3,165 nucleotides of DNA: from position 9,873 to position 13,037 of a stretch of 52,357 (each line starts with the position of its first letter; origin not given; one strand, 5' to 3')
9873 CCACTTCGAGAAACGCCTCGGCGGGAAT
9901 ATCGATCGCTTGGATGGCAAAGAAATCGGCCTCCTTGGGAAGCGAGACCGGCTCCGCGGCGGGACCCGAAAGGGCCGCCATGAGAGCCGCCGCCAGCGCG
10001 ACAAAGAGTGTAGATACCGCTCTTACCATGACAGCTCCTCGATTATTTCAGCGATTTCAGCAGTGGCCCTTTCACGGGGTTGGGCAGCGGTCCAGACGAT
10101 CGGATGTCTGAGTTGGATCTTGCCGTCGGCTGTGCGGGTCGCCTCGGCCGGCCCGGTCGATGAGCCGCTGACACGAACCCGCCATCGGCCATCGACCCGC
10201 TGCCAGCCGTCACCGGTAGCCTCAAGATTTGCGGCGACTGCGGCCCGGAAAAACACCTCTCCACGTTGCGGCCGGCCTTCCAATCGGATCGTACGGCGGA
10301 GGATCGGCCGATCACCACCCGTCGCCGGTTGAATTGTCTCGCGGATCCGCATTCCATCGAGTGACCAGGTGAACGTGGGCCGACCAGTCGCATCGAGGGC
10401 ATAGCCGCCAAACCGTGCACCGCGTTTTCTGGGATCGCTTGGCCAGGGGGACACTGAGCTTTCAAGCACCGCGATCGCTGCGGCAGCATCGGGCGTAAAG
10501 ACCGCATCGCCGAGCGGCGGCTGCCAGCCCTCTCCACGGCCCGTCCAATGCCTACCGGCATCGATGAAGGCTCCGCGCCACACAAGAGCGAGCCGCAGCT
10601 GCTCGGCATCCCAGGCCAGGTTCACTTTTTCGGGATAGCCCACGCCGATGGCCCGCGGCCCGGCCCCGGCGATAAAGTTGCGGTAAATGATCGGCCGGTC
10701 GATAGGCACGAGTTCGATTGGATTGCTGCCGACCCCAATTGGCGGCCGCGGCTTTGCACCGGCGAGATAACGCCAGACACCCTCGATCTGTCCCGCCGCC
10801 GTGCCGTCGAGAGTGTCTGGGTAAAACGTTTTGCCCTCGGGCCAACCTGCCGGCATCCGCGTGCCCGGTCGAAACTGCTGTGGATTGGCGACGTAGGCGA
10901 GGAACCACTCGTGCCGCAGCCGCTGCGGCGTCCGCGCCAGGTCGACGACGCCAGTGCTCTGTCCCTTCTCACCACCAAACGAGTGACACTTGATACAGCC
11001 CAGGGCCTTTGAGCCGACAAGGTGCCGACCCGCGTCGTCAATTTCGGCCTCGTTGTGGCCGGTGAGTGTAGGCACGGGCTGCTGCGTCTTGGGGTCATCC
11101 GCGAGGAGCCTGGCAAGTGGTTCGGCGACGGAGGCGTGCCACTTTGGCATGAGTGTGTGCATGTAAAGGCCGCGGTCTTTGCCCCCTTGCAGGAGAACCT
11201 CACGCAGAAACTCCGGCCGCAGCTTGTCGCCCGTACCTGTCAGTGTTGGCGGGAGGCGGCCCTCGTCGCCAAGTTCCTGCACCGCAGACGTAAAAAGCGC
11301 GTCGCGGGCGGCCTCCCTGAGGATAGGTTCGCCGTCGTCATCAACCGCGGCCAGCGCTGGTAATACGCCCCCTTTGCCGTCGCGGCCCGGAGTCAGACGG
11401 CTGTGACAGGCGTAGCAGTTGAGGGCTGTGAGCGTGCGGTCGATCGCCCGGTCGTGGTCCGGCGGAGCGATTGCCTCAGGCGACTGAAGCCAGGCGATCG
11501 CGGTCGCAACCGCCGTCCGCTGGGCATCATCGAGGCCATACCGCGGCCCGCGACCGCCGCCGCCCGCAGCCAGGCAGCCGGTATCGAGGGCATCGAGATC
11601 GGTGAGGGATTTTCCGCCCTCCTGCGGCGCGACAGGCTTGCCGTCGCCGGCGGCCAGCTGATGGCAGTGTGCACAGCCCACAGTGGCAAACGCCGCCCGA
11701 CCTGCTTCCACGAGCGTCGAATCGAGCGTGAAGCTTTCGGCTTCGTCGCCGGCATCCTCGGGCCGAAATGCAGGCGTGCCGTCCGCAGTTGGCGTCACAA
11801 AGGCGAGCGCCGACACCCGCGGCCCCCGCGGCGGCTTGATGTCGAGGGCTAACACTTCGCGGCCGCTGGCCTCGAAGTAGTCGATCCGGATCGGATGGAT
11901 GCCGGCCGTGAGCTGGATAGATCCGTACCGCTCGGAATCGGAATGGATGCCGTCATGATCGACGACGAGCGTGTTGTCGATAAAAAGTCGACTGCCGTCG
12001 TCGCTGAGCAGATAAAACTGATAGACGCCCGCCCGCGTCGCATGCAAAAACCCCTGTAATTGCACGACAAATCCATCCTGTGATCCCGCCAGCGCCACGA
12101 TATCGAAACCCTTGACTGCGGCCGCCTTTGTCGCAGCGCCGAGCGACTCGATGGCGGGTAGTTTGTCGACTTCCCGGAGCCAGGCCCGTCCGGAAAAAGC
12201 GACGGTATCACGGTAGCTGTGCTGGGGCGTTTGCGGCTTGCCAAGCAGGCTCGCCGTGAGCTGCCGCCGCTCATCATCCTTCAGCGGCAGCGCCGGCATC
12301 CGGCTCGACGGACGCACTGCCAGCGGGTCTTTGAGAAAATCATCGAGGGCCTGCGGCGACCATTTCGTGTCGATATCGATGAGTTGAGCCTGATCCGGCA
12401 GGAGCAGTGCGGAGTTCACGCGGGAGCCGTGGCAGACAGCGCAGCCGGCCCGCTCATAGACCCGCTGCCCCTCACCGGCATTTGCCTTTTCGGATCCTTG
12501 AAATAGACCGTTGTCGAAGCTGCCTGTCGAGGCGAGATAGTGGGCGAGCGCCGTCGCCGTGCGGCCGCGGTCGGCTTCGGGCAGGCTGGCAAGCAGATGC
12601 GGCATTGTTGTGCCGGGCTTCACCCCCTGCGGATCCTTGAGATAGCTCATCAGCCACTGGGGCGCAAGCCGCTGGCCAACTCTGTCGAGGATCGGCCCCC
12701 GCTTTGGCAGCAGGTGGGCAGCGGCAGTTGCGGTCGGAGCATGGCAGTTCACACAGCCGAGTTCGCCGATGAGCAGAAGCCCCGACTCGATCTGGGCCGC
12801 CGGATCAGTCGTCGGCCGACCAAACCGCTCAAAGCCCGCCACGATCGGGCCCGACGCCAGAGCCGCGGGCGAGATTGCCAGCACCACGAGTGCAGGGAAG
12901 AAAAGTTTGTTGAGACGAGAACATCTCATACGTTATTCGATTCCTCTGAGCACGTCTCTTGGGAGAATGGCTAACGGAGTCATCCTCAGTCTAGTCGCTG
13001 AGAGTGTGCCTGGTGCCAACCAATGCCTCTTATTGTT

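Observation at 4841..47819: Strongly polarised REP-like hairpin family marking strand-switch junctions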

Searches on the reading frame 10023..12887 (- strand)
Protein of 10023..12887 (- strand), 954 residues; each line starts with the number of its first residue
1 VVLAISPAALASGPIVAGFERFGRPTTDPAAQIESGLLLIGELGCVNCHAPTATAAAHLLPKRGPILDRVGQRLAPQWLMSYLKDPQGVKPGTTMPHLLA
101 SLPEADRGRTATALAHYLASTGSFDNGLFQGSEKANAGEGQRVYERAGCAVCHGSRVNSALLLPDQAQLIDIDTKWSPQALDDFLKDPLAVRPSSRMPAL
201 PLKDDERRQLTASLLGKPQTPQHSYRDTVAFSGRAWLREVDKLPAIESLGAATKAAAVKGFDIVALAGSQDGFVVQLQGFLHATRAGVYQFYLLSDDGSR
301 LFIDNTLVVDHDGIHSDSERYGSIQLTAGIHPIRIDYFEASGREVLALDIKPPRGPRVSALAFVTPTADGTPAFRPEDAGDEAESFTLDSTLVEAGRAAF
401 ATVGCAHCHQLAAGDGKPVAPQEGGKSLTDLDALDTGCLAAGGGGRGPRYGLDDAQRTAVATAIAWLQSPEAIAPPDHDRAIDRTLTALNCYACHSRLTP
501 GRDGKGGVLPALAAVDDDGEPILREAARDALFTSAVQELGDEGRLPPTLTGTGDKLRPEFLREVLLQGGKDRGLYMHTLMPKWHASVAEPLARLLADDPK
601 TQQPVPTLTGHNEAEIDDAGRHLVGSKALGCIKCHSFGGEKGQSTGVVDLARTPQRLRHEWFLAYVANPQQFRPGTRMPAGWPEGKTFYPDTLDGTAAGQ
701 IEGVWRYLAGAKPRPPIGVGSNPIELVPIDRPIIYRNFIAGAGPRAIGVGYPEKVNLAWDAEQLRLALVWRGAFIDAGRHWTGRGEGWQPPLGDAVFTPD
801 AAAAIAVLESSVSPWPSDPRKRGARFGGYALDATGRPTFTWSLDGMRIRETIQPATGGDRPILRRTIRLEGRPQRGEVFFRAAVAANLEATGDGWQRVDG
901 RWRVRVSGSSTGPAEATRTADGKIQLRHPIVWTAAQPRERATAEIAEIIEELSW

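Call 66: search_protein_families(library=pfam, proteins=[window:10023-12887:-])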
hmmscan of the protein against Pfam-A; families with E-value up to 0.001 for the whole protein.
window:10023-12887:- (954 aa): 5 families
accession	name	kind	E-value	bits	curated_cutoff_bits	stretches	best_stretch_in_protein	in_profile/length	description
PF00034.26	Cytochrom_C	-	7.1e-17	62.9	21.3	0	139-212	3-84/90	Cytochrome c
PF13442.11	Cytochrome_CBB3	-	4.2e-16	59.5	27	1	136-211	2-65/68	Cytochrome C oxidase, cbb3-type, subunit III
PF07691.17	PA14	-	2.6e-15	57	24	1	265-356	38-139/147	PA14 domain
PF02433.20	FixO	-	4.8e-09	36.5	29.6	1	63-98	102-137/219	Cytochrome C oxidase, mono-heme subunit/FixO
PF14522.11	Cytochrome_C7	-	0.0001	22.5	24.8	0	482-499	9-24/67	Cytochrome c7 and related cytochrome c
